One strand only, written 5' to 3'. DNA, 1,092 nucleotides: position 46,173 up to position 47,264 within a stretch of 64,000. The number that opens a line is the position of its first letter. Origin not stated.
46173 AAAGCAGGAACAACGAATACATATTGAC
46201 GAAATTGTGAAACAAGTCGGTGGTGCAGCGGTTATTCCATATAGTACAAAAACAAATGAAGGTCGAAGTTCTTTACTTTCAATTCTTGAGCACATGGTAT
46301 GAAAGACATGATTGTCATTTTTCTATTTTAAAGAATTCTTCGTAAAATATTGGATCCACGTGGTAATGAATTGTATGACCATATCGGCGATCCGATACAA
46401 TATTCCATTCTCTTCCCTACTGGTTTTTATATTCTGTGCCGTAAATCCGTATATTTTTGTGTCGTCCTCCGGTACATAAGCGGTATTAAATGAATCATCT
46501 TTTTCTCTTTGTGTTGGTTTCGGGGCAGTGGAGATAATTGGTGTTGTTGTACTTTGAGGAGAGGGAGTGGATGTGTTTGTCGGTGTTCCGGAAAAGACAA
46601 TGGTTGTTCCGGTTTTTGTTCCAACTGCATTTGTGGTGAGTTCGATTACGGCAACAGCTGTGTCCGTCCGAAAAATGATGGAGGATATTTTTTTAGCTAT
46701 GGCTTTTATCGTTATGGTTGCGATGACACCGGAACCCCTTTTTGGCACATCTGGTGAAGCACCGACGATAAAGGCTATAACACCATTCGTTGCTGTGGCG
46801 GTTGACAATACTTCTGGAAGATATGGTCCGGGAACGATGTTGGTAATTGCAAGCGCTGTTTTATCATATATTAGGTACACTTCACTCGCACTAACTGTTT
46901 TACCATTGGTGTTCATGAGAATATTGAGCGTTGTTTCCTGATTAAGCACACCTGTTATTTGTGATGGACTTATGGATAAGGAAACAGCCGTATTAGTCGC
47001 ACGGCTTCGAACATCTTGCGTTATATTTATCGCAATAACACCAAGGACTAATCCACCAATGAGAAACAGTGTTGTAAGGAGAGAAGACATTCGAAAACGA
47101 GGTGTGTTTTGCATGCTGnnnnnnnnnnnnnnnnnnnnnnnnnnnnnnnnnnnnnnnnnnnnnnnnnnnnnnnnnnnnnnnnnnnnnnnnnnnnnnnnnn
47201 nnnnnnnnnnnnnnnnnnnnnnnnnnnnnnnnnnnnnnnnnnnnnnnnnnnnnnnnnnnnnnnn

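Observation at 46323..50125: Cohesin protein, dockerin-GH10 and a second GH10: a minimal cellulosome-like surface module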

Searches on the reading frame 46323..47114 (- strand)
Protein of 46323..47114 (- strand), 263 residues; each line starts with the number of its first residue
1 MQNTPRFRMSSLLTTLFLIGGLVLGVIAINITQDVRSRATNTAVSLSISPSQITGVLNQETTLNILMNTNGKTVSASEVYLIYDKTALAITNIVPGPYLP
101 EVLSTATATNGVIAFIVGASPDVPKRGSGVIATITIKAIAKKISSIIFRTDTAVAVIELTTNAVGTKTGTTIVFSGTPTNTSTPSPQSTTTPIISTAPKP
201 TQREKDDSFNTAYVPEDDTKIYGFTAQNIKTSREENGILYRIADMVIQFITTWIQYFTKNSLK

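Call 3: search_protein_families(library=pfam, proteins=[window:46323-47114:-], max_evalue=1)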
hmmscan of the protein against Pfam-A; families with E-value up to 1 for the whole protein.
window:46323-47114:- (263 aa): 0 families

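Call 4: search_protein_families(library=ncbifam, proteins=[window:46323-47114:-], max_evalue=1)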
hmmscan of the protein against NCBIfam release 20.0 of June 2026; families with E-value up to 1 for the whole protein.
window:46323-47114:- (263 aa): 1 family
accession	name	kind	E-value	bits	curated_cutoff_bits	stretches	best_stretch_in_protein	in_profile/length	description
NF004173.0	PRK05641.1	equivalog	0.044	14.3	199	1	155-231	32-108/153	putative acetyl-CoA carboxylase biotin carboxyl carrier protein subunit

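Call 8: find_homologous_proteins(query=window:46323-47114:-, max_evalue=0.001)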
Query window:46323-47114:- (263 aa): 1 proteins with E <= 0.001 among 1386 candidates.
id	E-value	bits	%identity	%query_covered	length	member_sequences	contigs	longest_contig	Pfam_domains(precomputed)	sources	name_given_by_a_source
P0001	2.1e-158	543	100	100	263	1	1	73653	-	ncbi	ncbi:MAG: cohesin domain-containing protein [Candidatus Gottesmanbacteria bacterium]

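Call 11: search_solved_structures(query=window:46323-47114:-, max_evalue=10, show_alignments=3)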
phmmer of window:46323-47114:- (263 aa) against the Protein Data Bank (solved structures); distinct sequences matched with E-value up to 10: 1.
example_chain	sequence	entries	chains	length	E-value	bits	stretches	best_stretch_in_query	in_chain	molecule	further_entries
8fz9_A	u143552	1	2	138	1.1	11.8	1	148-227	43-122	TIR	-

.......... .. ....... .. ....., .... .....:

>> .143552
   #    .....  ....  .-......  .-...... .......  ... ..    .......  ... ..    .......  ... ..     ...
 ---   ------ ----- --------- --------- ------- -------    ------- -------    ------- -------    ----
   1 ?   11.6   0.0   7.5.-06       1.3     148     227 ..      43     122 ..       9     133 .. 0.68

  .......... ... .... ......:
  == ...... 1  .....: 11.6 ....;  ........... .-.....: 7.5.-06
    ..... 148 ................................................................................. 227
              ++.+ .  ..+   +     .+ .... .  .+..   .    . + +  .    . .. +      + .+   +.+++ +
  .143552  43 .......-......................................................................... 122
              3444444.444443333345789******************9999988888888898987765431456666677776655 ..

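Call 20: search_protein_representatives(protein=window:46323-47114:-)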
Query: 263 residues. Proteins with E-value up to 0.001 (for the whole library): 891; up to 1e-10: 245; up to 1e-30: 6. The best 150 are listed.
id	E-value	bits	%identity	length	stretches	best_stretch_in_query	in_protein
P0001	6.8e-159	542.7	100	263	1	1-263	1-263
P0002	1.4e-106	371.5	35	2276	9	43-199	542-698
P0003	1.0e-39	152.7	49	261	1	1-209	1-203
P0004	8.7e-36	139.9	39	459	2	42-199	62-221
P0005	7.0e-33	130.4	44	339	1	5-205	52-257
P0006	9.8e-33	129.9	41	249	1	7-202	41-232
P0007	8.3e-30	120.3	43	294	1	9-201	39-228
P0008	1.3e-28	116.4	38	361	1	11-202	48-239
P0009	4.7e-28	114.6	41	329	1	11-201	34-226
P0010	7.6e-27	110.6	41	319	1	14-201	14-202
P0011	3.8e-26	108.3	36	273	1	9-203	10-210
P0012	4.7e-26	108.0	42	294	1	15-201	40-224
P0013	8.8e-26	107.1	39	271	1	11-194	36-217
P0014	1.1e-25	106.8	40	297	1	5-201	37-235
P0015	1.2e-25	106.7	35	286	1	10-203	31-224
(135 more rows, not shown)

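Call 22: search_protein_families(library=pfam, alignment_id=A1, max_evalue=0.01)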
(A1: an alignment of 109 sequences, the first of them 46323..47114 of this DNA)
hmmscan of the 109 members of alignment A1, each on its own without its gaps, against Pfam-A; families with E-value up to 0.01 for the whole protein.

A. member 1, window:46323-47114:- (263 aa): 0 families

B. families by the number of members that match (of 109 scanned): 23 families
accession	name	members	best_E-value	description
PF00963.24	Cohesin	98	8.8e-18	Cohesin domain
PF00404.24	Dockerin_1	14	4.5e-14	Dockerin type I domain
PF18885.6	DUF5648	2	8.7e-46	Domain of unknown function (DUF5648)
PF00036.39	EF-hand_1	2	0.0006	EF hand domain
PF13202.12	EF-hand_5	2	0.00097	EF hand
PF19516.4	DUF6049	2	0.0022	Family of unknown function (DUF6049)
PF06280.18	fn3_5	2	0.0036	Fn3-like domain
PF04625.18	DEC-1_N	2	0.0062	DEC-1 protein, N-terminal region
PF16841.11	CBM60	1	3.1e-17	Ca-dependent carbohydrate-binding module xylan-binding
PF19077.6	Big_13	1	2.5e-08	Bacterial Ig-like domain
PF17936.7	Big_6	1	5.8e-08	Bacterial Ig domain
PF21226.3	MalQ_N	1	0.00061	MalQ N-terminal beta sandwich domain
PF13567.11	DUF4131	1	0.0026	Domain of unknown function (DUF4131)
PF12869.13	tRNA_anti-like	1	0.0032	tRNA_anti-like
PF13833.12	EF-hand_8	1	0.0041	EF-hand domain pair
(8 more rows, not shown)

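Call 25: search_solved_structures(query=A1, max_evalue=0.01, show_alignments=1)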
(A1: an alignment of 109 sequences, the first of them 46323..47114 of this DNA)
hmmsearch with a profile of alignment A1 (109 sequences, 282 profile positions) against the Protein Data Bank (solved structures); distinct sequences matched with E-value up to 0.01: 9.
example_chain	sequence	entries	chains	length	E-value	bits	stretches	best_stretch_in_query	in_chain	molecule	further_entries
3l8q_A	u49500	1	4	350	3e-07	33.2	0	138-164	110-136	Cellulosomal scaffoldin adaptor protein B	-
1qzn_A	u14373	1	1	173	2.7e-05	26.7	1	138-164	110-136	cellulosomal scaffoldin adaptor protein B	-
3f2l_A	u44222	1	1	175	2.8e-05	26.7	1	138-164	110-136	Cellulosomal scaffoldin adaptor protein B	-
1zv9_A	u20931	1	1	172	2.9e-05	26.7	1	138-164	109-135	Cellulosomal scaffoldin adaptor protein B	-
3bwz_A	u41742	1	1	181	3.1e-05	26.6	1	138-164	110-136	Cellulosomal scaffoldin adaptor protein B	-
6kg8_A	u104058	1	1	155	0.0015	21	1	49-189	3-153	Probably cellulosomal scaffolding protein, secreted cellulose-binding and cohesin domain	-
4u3s_A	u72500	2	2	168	0.0025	20.3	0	59-104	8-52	Cellulosomal scaffoldin adaptor protein B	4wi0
6kgc_A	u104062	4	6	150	0.0038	19.7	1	55-188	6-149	Probably cellulosomal scaffolding protein, secreted cellulose-binding and cohesin domain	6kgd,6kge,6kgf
4ums_A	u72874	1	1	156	0.007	18.8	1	89-154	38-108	CELLULOSOMAL ANCHORING SCAFFOLDIN B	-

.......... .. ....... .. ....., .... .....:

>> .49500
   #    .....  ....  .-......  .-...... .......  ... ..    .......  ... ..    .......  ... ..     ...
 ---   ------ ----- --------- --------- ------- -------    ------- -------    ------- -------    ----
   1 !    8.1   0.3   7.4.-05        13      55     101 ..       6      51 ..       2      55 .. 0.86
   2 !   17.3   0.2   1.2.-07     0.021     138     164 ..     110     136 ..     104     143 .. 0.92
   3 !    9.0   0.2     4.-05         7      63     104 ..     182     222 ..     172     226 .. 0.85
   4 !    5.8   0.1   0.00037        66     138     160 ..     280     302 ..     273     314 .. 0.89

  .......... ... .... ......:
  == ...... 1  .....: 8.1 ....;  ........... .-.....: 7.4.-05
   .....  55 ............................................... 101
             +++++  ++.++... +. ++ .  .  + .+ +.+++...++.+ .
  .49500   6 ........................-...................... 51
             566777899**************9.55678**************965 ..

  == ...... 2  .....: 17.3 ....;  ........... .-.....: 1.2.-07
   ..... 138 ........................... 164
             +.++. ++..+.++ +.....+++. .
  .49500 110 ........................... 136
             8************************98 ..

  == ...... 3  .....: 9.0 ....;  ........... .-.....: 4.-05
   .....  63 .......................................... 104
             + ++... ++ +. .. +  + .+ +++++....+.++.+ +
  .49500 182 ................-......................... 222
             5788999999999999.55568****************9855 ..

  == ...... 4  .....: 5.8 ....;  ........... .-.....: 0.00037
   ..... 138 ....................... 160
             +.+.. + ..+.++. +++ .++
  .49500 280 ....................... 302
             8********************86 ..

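Call 28: find_encoding_contigs(protein=P0003, flank=8000, max_places=4)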
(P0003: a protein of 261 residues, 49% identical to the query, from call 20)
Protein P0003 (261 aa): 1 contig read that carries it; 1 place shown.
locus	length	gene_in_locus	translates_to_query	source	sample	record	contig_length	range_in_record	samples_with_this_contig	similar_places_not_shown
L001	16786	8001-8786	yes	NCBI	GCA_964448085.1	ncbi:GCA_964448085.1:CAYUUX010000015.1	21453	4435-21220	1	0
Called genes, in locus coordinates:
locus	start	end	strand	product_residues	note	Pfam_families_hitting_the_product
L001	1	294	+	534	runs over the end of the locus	-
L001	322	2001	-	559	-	-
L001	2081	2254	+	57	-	-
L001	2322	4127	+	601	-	PF08305:NPCBM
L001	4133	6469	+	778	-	-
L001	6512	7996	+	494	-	PF00331:Glyco_hydro_10, PF00404:Dockerin_1 (faint)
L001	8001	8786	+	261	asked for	PF00963:Cohesin (weak)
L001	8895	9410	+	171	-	-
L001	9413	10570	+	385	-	-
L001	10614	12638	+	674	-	PF04932:Wzy_C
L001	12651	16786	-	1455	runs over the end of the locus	?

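Call 30: predict_structure(alignment_id=A1)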
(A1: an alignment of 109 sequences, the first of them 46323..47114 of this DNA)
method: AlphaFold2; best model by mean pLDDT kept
length: 263 residues; sequences in the alignment: 109
mean_pLDDT: 83.1   pTM: 0.61
mean pLDDT of the five models: 83.1, 82.4, 82.4, 81.8, 81.8
residues with pLDDT >= 90: 145; 70-90: 42; 50-70: 57; < 50: 19
segments of 3 or more residues with pLDDT < 50: 210-220, 226-229, 231-233
pLDDT, mean of each block of 10 residues (from residue 1): 67 92 89 58 93 95 98 98 98 98 98 98 97 98 98 97 97 79 63 68 61 44 49 61 82 87 72
secondary structure, 60 per line:
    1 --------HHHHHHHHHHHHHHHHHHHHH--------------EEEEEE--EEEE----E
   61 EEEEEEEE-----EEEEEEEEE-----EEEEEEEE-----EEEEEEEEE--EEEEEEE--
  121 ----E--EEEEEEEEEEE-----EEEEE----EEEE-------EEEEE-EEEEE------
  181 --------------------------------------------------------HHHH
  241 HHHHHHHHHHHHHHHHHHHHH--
elements in order: H9-29 E44-49 E52-55 E60-68 E74-82 E88-95 E101-109 E112-118 E128-138 E144-148 E153-156 E164-168 E170-174 H237-261

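Call 33: fold_search(model_id=the predicted structure, library=pdb)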
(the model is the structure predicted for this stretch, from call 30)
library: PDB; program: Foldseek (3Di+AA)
matches with E <= 10: 1995; with E <= 0.001: 174
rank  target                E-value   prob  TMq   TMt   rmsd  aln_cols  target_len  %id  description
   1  1g1k_A                1.6e-10  1.00  0.42  0.73   2.8       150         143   20  COHESIN MODULE FROM THE CELLULOSOME OF CLOSTRIDIUM CELLULOLYTICUM (released 2000-11-22)
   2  6kgf_C                6.2e-10  1.00  0.45  0.78   2.6       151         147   16  Crystal structure of CaDoc0917(R16D)-CaCohA2 complex at pH 8.2 (released 2020-07-08)
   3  2vn6_A                8.1e-10  1.00  0.41  0.68   2.9       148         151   18  The Clostridium cellulolyticum dockerin displays a dual binding mode for its cohesin partner (released 2008-05-13)
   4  2vn5_A                9.1e-10  1.00  0.41  0.73   2.5       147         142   18  The Clostridium cellulolyticum dockerin displays a dual binding mode for its cohesin partner (released 2008-05-20)
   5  2vn5_C                1.3e-09  1.00  0.41  0.69   2.8       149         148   19  The Clostridium cellulolyticum dockerin displays a dual binding mode for its cohesin partner (released 2008-05-20)
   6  6kgd_A                2.2e-09  1.00  0.45  0.78   2.4       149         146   15  Crystal structure of CaDoc0917(R49D)-CaCohA2 complex at pH 8.0 (released 2020-07-08)
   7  6kgf_A                4.4e-09  1.00  0.44  0.77   2.5       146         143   16  Crystal structure of CaDoc0917(R16D)-CaCohA2 complex at pH 8.2 (released 2020-07-08)
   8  6kgc_A                5.5e-09  1.00  0.43  0.75   2.5       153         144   14  Crystal structure of CaDoc0917(R49D)-CaCohA2 complex at pH 5.4 (released 2020-07-08)
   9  6kge_A                8.1e-09  1.00  0.44  0.78   2.4       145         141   14  Crystal structure of CaDoc0917(R16D)-CaCohA2 complex at pH 5.5 (released 2020-07-08)
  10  2ccl_A                9.1e-09  1.00  0.42  0.71   4.0       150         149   17  THE S45A, T46A MUTANT OF THE TYPE I COHESIN-DOCKERIN COMPLEX FROM THE CELLULOSOME OF CLOSTRIDIUM THERMOCELLUM (released 2007-02-13)
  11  4dh2_A                1.8e-08  1.00  0.43  0.69   2.8       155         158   12  Crystal structure of Coh-OlpC(Cthe_0452)-Doc435(Cthe_0435) complex: A novel type I Cohesin-Dockerin complex from Clost (released 2012-11-28)
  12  4dh2_C                1.9e-08  1.00  0.43  0.69   2.7       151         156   12  Crystal structure of Coh-OlpC(Cthe_0452)-Doc435(Cthe_0435) complex: A novel type I Cohesin-Dockerin complex from Clost (released 2012-11-28)
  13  1ohz_A                2.8e-08  1.00  0.42  0.74   2.8       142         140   16  Cohesin-Dockerin complex from the cellulosome of Clostridium thermocellum (released 2003-11-20)
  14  6kg8_MODEL_1_A        3.5e-08  1.00  0.43  0.70   2.5       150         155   16  Solution structure of CaCohA2 from Clostridium acetobutylicum (released 2020-07-08)
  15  2jh2_A                4.4e-08  1.00  0.39  0.71   3.5       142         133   18  X-ray crystal structure of a cohesin-like module from Clostridium perfringens (released 2007-11-06)
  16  2xdh                  4.9e-08  1.00  0.43  0.77   2.9       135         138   12  Non-cellulosomal cohesin from the hyperthermophilic archaeon Archaeoglobus fulgidus (released 2010-05-26)
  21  2w1n                  9.0e-08  1.00  0.39  0.45   4.0       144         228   18  cohesin and fibronectin type-III double module construct from the Clostridium perfringens glycoside hydrolase GH84C (released 2009-02-03)
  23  2jh2_B                1.2e-07  1.00  0.39  0.70   3.8       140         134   18  X-ray crystal structure of a cohesin-like module from Clostridium perfringens (released 2007-11-06)
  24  2zf9_A                2.9e-07  1.00  0.40  0.56   4.5       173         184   14  Crystal structure of a type III cohesin module from the cellulosomal ScaE cell-surface anchoring scaffoldin of Ruminoc (released 2008-12-30)
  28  2zf9_D                4.1e-07  1.00  0.40  0.56   4.5       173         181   14  Crystal structure of a type III cohesin module from the cellulosomal ScaE cell-surface anchoring scaffoldin of Ruminoc (released 2008-12-30)
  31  2jh2_C                6.4e-07  1.00  0.40  0.74   3.1       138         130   17  X-ray crystal structure of a cohesin-like module from Clostridium perfringens (released 2007-11-06)
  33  2zf9_B                1.1e-06  1.00  0.40  0.56   4.4       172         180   14  Crystal structure of a type III cohesin module from the cellulosomal ScaE cell-surface anchoring scaffoldin of Ruminoc (released 2008-12-30)
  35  2vo8                  1.5e-06  1.00  0.42  0.76   3.1       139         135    9  Cohesin module from Clostridium perfringens ATCC13124 family 33 glycoside hydrolase. (released 2008-09-02)
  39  3l8q_C                6.4e-06  1.00  0.40  0.32   3.6       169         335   15  Structure analysis of the type II cohesin dyad from the adaptor ScaA scaffoldin of Acetivibrio cellulolyticus (released 2010-05-05)
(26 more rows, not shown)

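Call 46: find_encoding_contigs(protein=P0005, flank=8000, max_places=2)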
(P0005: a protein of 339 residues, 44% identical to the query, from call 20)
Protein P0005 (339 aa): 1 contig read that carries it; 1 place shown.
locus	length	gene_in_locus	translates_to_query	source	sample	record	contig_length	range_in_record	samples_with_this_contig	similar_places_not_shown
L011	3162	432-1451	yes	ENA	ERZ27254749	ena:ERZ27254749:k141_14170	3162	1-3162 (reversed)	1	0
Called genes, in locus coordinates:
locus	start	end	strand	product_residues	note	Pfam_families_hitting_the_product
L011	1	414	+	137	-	?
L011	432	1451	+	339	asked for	-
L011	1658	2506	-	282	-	-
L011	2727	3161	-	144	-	?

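Call 47: find_encoding_contigs(protein=P0007, flank=8000, max_places=2)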
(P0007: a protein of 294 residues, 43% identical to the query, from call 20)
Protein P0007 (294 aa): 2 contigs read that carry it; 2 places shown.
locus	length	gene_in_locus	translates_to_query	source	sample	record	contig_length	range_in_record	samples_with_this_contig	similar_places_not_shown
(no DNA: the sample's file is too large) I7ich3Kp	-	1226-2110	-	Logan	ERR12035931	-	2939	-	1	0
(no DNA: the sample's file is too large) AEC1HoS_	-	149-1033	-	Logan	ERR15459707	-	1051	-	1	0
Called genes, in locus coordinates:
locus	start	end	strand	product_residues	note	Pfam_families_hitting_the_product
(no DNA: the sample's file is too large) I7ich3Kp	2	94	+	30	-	?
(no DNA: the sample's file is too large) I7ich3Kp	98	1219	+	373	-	-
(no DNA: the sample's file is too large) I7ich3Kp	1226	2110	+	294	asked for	-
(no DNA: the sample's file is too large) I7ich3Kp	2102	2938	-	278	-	?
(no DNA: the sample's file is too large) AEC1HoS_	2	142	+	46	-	?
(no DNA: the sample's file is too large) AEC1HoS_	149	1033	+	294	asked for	-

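Call 48: find_encoding_contigs(protein=P0009, flank=8000, max_places=2)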
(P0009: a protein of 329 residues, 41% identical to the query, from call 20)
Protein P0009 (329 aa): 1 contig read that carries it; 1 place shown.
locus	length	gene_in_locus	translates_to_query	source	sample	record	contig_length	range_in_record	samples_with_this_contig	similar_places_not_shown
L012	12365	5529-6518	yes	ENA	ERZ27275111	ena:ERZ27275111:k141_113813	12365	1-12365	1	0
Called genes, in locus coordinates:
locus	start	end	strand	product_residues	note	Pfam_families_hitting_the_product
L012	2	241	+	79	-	?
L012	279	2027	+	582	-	-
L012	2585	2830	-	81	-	-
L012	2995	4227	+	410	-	PF16317:Glyco_hydro_99, PF14307:Glyco_tran_WbsX (faint), PF16402:DUF5010 (weak)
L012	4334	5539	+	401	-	-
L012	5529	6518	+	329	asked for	PF00963:Cohesin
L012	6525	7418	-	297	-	PF01850:PIN (faint), PF13638:PIN_4 (faint)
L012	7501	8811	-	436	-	PF18073:Zn_ribbon_LapB, PF13481:AAA_25, PF03796:DnaB_C (faint), PF06745:ATPase, PF23442:DUF7125 (weak), PF13541:ChlI, PF05362:Lon_C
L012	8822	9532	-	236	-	PF00856:SET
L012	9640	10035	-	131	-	PF00856:SET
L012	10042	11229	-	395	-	PF21710:Spt6_S1 (faint), PF00575:S1, PF23459:S1_RRP5 (faint), PF00575:S1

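Call 66: search_protein_families(library=pfam, proteins=[P0002, L012:4334-5539:+, L011:1-414:+], max_evalue=0.01)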
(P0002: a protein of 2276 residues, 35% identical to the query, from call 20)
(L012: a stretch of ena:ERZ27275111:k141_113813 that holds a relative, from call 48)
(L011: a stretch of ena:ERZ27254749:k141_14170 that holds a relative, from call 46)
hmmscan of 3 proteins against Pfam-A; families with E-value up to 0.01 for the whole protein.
P0002 (2276 aa): 5 families
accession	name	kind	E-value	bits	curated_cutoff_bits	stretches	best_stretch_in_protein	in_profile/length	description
PF00963.24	Cohesin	-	1.4e-82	275.2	24.1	9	549-675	5-137/139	Cohesin domain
PF17957.7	Big_7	-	2.4e-36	124.7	24.1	2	697-765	1-70/70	Bacterial Ig domain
PF00041.27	fn3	-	4.3e-22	78.6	25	3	1668-1749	2-82/84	Fibronectin type III domain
PF00404.24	Dockerin_1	-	4.2e-07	30.5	22.9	1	2224-2271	1-53/57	Dockerin type I domain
PF25788.1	Ig_Rha78A_N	-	7e-06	26.7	27.4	0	834-876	58-100/105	Rha78A-like, N-terminal immunoglobulin domain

L012:4334-5539:+ (401 aa): 0 families

L011:1-414:+ (137 aa): 1 family
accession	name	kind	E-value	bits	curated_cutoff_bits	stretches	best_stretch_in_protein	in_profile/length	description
PF00404.24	Dockerin_1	-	2.9e-05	24.6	22.9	1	89-131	7-52/57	Dockerin type I domain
